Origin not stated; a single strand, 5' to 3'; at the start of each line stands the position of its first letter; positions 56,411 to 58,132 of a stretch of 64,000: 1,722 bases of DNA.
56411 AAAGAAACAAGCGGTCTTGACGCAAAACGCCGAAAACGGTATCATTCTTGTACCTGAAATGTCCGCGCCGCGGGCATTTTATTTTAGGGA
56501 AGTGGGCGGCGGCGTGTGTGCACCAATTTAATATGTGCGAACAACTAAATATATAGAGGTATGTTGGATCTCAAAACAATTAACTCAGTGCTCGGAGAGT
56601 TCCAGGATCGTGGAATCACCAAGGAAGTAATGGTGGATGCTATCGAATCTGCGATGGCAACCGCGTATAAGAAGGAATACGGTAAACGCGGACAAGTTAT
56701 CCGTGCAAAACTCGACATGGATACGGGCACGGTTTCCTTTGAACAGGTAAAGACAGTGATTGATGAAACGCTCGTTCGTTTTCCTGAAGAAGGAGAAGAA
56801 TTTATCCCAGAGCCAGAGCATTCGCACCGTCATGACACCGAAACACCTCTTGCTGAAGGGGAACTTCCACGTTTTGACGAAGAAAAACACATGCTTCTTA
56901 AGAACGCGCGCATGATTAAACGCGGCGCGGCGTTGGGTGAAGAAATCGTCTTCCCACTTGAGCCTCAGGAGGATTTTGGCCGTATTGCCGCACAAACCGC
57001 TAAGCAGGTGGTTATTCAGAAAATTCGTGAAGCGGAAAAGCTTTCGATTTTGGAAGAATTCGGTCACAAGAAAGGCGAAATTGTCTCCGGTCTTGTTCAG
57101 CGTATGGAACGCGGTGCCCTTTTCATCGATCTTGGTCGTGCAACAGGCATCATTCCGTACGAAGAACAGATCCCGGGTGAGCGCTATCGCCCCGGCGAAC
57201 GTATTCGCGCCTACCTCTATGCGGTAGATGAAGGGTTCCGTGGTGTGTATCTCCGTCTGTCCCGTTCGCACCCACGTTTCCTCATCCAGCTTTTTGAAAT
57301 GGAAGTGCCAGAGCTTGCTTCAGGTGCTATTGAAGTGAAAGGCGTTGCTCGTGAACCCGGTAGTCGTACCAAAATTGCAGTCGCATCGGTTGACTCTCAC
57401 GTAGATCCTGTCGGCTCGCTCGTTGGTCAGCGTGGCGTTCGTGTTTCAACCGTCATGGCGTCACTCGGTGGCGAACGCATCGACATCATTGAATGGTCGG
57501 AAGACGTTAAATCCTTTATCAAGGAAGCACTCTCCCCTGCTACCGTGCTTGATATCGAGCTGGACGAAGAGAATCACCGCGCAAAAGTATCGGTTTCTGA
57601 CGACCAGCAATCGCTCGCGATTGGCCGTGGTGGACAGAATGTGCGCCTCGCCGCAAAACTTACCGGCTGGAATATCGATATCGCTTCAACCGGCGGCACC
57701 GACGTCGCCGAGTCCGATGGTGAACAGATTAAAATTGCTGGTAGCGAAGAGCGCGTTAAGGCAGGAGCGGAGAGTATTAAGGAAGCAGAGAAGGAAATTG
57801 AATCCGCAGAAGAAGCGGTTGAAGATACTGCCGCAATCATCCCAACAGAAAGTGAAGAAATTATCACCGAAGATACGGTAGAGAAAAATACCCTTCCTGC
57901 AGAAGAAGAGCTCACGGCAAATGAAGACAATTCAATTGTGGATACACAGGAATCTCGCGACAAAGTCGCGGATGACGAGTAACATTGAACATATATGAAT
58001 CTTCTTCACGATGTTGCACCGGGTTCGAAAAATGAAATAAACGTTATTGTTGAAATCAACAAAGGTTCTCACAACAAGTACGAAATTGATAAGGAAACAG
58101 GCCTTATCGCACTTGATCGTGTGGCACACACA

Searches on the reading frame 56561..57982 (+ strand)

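Call 61: search_protein_families(library=pfam, proteins=[window:56561-57982:+], max_evalue=0.0001)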
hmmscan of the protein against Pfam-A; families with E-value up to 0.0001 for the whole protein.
window:56561-57982:+ (473 aa): 6 families
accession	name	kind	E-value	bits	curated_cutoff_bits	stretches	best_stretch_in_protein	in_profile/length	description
PF13184.12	KH_5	-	6.3e-28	97.2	27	1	266-333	1-68/69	NusA-like KH domain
PF08529.16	NusA_N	-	2.3e-26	92.8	23.8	1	15-160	11-118/119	NusA N-terminal domain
PF00575.29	S1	-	8.6e-09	36.1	22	1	169-227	2-67/74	S1 RNA binding domain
PF00013.35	KH_1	-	1.7e-06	28.1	21.5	1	342-407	3-65/66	KH domain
PF23095.1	KH_NusA_C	-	1.2e-05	25.7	34.2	1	341-375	1-35/59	Transcription termination/antitermination protein NusA, KH domain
PF07650.23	KH_2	-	9.2e-05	22.6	22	0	317-366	3-52/78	KH domain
